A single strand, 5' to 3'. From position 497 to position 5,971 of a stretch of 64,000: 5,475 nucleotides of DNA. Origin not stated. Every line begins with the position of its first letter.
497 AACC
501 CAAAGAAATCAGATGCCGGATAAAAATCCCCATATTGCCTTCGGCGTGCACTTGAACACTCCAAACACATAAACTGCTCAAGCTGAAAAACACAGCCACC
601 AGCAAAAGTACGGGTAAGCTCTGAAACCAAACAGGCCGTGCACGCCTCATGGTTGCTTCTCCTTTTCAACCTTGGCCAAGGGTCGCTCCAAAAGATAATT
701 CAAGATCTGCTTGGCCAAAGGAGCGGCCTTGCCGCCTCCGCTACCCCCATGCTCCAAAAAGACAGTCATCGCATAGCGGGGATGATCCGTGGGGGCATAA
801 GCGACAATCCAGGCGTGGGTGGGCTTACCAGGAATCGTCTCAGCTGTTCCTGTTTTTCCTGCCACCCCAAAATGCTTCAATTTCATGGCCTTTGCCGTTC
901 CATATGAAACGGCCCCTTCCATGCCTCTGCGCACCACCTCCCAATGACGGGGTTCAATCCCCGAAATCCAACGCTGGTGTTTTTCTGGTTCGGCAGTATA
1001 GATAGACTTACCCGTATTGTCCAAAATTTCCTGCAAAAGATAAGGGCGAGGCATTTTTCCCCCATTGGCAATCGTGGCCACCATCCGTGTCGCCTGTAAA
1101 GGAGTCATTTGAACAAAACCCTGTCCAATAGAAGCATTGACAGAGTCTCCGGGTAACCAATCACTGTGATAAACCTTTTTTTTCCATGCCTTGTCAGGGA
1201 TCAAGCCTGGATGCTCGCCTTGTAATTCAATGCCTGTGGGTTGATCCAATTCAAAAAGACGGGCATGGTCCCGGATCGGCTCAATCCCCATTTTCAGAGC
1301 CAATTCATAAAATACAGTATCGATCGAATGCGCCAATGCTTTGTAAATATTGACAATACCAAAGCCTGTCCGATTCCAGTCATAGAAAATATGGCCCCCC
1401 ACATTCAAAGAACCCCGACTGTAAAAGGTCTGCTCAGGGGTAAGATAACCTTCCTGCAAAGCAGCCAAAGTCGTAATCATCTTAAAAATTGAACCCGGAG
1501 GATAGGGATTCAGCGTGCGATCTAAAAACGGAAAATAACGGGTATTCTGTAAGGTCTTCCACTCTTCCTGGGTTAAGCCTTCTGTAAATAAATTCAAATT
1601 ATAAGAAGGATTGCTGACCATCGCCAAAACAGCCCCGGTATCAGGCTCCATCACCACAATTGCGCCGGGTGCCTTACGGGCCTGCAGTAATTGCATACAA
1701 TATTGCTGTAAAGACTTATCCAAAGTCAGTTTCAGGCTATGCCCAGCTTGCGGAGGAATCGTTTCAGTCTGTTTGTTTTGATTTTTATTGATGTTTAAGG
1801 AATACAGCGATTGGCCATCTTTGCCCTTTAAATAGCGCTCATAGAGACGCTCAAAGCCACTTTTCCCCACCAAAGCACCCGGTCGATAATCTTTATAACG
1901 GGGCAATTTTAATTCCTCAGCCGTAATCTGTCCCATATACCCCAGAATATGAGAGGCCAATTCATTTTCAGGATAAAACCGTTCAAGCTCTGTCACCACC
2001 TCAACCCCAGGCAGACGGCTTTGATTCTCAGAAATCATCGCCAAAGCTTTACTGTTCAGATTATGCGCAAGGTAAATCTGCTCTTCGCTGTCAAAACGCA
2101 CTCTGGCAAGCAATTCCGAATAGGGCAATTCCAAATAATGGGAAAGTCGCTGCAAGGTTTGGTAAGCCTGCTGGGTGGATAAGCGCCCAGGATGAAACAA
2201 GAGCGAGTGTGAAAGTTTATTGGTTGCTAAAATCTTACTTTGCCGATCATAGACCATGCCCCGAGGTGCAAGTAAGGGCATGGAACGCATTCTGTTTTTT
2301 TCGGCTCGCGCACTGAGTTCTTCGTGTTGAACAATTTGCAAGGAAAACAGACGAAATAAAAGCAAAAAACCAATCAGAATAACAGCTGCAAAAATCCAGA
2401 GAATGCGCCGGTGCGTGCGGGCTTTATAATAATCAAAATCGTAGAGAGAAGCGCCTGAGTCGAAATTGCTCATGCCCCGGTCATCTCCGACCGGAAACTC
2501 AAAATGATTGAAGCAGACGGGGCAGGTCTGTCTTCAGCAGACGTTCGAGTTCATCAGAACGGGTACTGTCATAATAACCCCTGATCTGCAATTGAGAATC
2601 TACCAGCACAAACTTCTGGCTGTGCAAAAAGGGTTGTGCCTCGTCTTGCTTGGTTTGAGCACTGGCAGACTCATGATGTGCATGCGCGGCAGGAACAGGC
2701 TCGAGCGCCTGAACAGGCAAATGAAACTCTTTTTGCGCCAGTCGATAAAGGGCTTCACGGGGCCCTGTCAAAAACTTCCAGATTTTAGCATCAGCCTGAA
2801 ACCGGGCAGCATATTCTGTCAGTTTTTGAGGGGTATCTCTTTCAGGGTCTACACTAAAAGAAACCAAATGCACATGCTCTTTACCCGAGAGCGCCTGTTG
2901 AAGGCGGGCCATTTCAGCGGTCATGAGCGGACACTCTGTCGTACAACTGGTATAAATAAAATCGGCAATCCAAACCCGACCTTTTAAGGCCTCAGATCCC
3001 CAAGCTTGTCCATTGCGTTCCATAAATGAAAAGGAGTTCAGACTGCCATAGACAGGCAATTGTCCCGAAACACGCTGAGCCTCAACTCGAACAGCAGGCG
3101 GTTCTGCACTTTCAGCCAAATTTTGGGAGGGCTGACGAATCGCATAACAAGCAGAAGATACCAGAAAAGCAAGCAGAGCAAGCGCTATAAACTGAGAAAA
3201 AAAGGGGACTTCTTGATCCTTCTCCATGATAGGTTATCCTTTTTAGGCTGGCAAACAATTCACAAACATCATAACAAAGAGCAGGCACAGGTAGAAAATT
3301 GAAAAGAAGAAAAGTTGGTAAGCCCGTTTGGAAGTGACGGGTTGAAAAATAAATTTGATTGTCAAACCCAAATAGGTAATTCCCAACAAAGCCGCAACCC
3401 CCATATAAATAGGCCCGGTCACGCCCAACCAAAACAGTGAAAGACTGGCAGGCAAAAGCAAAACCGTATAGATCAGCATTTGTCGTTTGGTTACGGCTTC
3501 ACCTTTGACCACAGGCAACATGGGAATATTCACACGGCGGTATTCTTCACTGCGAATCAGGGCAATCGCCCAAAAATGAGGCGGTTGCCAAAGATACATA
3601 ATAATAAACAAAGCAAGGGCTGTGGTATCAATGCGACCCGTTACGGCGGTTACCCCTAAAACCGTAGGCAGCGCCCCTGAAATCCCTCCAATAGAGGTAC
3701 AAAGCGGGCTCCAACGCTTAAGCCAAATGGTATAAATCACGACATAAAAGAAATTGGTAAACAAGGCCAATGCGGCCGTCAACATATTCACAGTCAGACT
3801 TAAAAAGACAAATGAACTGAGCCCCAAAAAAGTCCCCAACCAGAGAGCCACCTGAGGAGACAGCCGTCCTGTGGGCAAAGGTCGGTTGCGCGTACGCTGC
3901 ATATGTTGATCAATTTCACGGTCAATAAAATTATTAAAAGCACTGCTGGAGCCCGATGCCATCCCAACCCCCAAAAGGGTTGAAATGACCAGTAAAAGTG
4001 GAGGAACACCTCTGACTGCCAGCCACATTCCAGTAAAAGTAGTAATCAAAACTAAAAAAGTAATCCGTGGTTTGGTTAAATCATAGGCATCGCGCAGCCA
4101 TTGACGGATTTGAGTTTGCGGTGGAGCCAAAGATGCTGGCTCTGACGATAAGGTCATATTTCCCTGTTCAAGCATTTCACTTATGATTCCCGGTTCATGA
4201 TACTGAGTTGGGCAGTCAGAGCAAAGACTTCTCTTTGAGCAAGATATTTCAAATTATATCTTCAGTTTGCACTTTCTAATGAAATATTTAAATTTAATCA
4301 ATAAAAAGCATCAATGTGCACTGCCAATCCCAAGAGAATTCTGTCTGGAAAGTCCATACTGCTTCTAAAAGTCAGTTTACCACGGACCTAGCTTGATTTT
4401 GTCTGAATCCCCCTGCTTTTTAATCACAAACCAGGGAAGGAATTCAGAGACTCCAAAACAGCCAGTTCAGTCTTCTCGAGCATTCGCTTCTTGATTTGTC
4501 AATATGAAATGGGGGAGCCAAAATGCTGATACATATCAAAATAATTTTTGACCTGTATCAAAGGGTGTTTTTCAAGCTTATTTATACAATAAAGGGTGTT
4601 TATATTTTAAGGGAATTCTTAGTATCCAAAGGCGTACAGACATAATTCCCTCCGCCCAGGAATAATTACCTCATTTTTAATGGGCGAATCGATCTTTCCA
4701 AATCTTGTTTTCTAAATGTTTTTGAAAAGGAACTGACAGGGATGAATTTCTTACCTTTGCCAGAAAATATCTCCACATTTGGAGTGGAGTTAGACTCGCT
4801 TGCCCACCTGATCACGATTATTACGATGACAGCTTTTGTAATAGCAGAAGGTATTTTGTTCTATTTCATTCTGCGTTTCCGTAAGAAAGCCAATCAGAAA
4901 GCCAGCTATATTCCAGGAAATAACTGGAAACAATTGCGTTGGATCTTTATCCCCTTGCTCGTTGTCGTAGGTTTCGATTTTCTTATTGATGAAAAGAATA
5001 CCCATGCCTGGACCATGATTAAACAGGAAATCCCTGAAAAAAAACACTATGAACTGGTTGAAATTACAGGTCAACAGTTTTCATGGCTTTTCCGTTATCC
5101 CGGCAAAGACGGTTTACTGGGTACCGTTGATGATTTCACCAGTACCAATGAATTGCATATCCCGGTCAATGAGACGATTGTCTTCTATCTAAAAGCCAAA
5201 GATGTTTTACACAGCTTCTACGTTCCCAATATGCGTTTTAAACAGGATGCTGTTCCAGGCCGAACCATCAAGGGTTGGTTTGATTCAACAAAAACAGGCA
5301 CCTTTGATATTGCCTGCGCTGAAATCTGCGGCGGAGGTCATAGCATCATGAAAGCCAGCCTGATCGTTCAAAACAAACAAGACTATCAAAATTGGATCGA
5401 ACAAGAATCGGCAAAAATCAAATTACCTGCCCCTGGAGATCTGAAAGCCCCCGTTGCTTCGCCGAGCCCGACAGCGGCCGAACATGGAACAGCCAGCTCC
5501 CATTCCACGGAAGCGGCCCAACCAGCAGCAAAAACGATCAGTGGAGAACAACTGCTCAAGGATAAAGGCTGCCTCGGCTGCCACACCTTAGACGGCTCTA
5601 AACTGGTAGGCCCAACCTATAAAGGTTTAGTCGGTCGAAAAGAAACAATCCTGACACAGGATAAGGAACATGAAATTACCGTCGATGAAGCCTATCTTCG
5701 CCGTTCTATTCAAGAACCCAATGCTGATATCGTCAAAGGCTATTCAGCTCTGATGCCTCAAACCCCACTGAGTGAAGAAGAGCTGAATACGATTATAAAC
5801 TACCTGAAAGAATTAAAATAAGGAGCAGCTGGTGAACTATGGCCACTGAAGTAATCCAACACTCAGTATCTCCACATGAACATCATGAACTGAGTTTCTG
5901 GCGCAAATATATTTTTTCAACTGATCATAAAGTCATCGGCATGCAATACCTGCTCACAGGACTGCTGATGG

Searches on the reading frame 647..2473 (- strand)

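Call 66: search_protein_families(library=pfam, proteins=[window:647-2473:-], max_evalue=0.001)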
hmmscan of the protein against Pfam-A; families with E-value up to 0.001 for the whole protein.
window:647-2473:- (608 aa): 2 families
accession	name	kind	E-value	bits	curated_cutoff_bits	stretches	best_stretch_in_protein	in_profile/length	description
PF00905.27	Transpeptidase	-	4.4e-65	220.3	22.1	1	270-591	1-298/299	Penicillin binding protein transpeptidase domain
PF03717.20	PBP_dimer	-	2.1e-39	136.3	24.4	1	69-232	4-175/180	Penicillin-binding Protein dimerisation domain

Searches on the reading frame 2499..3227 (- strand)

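Call 66: search_protein_families(library=pfam, proteins=[window:2499-3227:-], max_evalue=0.001)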
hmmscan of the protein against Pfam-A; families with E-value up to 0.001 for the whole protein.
window:2499-3227:- (242 aa): 1 family
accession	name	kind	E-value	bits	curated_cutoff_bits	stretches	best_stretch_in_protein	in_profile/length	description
PF02630.20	SCO1-SenC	-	2e-27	96.2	22.8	1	65-179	3-114/134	SCO1/SenC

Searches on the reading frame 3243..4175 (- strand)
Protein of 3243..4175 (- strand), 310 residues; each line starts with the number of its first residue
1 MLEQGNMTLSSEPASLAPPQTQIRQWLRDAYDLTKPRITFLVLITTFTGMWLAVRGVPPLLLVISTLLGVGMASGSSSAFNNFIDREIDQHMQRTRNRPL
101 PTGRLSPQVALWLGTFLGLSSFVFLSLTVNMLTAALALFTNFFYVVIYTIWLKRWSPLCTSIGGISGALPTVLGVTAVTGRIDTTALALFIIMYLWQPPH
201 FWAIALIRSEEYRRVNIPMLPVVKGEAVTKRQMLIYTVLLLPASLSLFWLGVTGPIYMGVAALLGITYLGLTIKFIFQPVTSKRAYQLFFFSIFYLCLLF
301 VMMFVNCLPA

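Call 66: search_protein_families(library=pfam, proteins=[window:3243-4175:-], max_evalue=0.001)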
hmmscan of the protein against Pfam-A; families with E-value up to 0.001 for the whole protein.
window:3243-4175:- (310 aa): 1 family
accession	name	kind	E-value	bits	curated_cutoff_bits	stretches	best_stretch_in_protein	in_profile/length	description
PF01040.23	UbiA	-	2.7e-66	223.8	34.2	1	42-292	1-248/250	UbiA prenyltransferase family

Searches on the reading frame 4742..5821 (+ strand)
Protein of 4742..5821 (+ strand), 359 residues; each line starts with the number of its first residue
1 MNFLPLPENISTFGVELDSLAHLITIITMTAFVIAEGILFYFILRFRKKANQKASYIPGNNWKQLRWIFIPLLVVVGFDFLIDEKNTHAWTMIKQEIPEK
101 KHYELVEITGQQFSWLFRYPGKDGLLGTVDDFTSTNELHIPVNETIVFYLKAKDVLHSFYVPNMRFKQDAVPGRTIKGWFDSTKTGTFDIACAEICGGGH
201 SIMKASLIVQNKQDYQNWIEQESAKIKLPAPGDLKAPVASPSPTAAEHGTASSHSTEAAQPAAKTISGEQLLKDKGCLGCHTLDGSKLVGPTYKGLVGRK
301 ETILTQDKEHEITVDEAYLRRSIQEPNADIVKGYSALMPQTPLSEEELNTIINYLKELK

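Call 66: search_protein_families(library=pfam, proteins=[window:4742-5821:+], max_evalue=0.001)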
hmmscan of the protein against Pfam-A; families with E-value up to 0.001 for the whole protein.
window:4742-5821:+ (359 aa): 3 families
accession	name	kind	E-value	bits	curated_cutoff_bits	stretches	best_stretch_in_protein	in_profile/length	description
PF00116.26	COX2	-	2.2e-16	60.3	22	1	131-204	41-114/120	Cytochrome C oxidase subunit II, periplasmic domain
PF00034.26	Cytochrom_C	-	7.3e-07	30.9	21.3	1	268-359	4-90/90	Cytochrome c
PF13473.12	Cupredoxin_1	-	0.00058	20.3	27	0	134-193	33-93/104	Cupredoxin-like domain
